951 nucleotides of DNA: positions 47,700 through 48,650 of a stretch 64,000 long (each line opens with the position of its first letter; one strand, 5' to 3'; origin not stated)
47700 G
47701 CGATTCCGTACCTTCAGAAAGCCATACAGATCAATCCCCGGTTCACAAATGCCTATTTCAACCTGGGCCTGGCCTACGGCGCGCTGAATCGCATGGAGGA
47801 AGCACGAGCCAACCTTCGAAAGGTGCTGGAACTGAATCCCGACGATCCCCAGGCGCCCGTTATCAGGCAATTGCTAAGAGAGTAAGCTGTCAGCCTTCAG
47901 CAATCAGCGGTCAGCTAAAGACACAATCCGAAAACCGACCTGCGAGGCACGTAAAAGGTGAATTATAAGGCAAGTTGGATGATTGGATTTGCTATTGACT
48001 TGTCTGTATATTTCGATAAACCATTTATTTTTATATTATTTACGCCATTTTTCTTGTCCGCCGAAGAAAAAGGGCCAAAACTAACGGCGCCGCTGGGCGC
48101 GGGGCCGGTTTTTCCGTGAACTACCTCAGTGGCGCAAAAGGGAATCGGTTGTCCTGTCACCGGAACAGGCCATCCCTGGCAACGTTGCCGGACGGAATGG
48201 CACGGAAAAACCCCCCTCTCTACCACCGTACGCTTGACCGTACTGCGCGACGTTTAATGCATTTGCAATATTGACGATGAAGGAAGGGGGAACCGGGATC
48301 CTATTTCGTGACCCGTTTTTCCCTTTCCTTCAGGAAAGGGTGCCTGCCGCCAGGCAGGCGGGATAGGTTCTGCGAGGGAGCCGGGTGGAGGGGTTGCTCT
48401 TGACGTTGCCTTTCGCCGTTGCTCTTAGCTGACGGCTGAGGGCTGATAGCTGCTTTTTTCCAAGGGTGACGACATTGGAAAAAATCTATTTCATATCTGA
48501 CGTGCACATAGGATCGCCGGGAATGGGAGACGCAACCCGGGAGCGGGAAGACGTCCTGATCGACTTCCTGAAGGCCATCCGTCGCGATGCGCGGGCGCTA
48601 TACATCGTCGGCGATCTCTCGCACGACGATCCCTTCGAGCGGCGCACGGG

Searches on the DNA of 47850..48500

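Call 8: search_rna_families(source=window, start=47850, end=48500, threshold=evalue, max_evalue=10, show_alignments=3)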
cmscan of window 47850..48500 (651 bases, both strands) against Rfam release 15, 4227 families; matches with E-value up to 10: 5.
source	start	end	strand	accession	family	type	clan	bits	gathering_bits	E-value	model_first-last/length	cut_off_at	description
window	48002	48085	-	RF00396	SNORA13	Gene; snRNA; snoRNA; HACA-box;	CL00028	17.8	53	2.1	1-134/134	no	Small nucleolar RNA SNORA13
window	48023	48114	+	RF01859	Phe_leader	Cis-reg; leader;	-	16.6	55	5.5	1-125/125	no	Phenylalanine leader peptide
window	47862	47919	+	RF00382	DnaX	Cis-reg; frameshift_element;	-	15.2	35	1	1-65/65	no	DnaX ribosomal frameshifting element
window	48322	48361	-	RF03006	M23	Gene; sRNA;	-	15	41.2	6.4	1-53/53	no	M23 RNA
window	48126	48167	+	RF04317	aceE-II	Cis-reg;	-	8.9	100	8.8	17-58/190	no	aceE-II ncRNA motif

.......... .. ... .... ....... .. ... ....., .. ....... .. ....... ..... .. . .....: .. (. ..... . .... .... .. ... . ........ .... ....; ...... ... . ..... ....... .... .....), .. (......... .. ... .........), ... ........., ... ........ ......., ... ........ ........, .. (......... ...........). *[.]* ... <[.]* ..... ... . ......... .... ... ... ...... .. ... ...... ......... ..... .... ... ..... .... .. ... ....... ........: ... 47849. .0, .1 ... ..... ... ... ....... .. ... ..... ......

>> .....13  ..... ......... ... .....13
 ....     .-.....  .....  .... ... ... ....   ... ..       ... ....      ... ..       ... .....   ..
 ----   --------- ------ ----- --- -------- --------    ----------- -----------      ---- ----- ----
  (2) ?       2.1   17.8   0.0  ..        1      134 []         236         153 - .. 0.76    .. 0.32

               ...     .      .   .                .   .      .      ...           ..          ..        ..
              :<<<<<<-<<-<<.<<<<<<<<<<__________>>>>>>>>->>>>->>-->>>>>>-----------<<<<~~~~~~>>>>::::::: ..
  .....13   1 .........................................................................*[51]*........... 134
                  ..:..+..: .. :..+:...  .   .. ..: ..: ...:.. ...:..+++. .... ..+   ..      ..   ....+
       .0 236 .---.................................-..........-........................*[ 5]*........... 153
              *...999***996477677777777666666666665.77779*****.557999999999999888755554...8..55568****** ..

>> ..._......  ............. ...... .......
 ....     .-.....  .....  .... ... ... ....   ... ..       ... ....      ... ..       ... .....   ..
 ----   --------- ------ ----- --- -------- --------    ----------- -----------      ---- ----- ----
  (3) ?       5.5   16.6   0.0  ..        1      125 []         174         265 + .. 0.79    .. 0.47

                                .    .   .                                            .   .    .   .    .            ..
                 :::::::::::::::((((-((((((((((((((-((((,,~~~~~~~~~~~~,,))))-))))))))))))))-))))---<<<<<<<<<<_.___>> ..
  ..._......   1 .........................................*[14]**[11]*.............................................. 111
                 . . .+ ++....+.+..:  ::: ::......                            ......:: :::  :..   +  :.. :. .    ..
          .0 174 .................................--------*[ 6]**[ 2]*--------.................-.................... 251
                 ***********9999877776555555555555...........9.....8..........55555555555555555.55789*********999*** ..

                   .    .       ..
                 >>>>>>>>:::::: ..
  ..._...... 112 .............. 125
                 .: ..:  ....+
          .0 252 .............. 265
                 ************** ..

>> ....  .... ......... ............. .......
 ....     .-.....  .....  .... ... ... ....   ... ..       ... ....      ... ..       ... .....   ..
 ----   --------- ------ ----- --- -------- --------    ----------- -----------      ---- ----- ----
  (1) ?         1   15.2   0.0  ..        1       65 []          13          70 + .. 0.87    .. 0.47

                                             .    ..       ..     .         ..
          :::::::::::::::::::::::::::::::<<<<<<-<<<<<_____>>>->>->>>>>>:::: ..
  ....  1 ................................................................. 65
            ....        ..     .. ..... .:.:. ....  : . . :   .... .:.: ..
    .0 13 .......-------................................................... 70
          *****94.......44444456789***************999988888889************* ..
